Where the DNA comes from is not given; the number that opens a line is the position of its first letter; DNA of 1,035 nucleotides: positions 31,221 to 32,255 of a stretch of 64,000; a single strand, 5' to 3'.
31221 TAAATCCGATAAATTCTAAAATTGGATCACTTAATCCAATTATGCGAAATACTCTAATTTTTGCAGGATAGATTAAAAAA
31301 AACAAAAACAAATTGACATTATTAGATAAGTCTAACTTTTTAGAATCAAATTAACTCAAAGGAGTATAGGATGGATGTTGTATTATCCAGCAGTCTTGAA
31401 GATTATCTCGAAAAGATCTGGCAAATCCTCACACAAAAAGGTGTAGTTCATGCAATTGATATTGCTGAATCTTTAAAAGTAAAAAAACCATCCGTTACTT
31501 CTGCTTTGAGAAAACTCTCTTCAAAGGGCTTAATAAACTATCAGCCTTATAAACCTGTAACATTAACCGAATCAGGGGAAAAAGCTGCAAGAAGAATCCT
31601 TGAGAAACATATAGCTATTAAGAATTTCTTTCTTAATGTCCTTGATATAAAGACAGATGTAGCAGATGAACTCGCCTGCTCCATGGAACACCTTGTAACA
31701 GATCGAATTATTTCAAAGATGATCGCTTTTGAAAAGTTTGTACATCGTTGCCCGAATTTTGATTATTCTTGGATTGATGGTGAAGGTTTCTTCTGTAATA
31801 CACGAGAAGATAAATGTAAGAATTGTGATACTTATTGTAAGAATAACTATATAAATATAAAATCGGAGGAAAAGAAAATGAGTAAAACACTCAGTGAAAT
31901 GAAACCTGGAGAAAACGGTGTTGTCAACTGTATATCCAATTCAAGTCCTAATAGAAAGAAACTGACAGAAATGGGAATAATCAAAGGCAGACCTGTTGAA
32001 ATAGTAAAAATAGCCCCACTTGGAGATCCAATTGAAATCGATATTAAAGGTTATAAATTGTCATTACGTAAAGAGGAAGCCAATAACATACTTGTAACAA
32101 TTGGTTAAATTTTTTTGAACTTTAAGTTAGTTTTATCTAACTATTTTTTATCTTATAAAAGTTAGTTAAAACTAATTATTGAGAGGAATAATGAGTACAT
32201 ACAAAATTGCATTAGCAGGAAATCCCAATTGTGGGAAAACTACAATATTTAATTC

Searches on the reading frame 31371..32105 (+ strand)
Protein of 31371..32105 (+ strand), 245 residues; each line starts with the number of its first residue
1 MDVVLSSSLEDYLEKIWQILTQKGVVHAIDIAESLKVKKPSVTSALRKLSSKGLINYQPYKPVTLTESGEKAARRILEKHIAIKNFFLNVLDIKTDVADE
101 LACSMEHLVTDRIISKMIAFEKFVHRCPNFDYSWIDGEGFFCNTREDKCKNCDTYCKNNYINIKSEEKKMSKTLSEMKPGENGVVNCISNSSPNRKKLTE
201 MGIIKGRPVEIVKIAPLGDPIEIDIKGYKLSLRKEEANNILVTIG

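Call 70: search_protein_families(library=pfam, proteins=[window:31371-32105:+], max_evalue=0.0001)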
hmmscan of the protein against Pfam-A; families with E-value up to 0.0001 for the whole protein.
window:31371-32105:+ (245 aa): 6 families
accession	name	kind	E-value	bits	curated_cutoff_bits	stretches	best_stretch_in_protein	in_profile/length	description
PF04023.20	FeoA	-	1.9e-21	76.3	23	1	173-243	2-73/74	FeoA domain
PF01325.25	Fe_dep_repress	-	2.9e-17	63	26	1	5-61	2-58/60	Iron dependent repressor, N-terminal DNA binding domain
PF02742.21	Fe_dep_repr_C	-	1.1e-15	57.9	27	1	66-129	1-64/70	Iron dependent repressor, metal binding and dimerisation domain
PF01978.25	TrmB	-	7.5e-06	26.1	25.6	1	15-62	12-59/68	Sugar-specific transcriptional regulator TrmB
PF01047.28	MarR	-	2.2e-05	24.7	24.6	1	19-56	11-48/59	MarR family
PF02002.24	TFIIE_alpha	-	4.6e-05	23.7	22.9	0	4-58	6-60/105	TFIIE alpha subunit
